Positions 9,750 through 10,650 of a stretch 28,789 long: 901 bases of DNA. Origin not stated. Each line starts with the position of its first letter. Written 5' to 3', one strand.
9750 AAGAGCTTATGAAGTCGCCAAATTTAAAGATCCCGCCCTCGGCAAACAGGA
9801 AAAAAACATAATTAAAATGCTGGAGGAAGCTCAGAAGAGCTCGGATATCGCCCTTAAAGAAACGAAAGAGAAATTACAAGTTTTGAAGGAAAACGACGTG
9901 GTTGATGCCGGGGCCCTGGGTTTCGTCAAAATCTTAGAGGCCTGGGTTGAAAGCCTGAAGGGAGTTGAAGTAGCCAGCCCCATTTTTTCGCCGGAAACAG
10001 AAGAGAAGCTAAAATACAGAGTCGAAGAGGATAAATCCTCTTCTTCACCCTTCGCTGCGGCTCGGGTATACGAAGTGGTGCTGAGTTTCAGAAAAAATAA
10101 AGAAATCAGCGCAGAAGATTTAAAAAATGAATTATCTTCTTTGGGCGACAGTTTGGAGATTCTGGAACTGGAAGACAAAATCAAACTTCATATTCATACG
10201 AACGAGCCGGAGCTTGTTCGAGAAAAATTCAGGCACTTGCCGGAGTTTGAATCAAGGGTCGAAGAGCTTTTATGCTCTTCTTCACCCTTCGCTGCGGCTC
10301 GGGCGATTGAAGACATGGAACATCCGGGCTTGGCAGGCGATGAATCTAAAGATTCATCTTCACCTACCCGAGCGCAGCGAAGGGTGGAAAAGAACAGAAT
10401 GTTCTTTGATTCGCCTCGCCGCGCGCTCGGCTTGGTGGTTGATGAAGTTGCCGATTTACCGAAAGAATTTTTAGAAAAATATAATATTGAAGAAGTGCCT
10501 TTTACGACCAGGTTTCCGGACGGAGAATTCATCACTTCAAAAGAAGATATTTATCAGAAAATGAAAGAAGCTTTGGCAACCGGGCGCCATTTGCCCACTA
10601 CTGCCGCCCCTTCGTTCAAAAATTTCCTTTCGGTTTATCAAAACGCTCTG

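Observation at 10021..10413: Palindromic GC-rich repeats inserted in phase inside a coding region, building an interdomain linker (RPE-like behaviour)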

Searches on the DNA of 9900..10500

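Call 69: search_rna_families(source=window, start=9900, end=10500, threshold=evalue, max_evalue=1)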
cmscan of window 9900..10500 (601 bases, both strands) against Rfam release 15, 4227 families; matches with E-value up to 1: 2.
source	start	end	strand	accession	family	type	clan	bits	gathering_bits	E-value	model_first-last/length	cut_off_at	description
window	10272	10402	-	RF03426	mir-1294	Gene; miRNA;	-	25.2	90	0.0031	1-118/118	no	mir-1294 microRNA precursor family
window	10283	10386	-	RF03958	mir-959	Gene; miRNA;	-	21.6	85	0.23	1-91/91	no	mir-959 microRNA precursor family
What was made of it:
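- On Any Rfam RNA family: Below threshold there are chance miRNA-precursor hits on the large inverted repeat (call 69).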
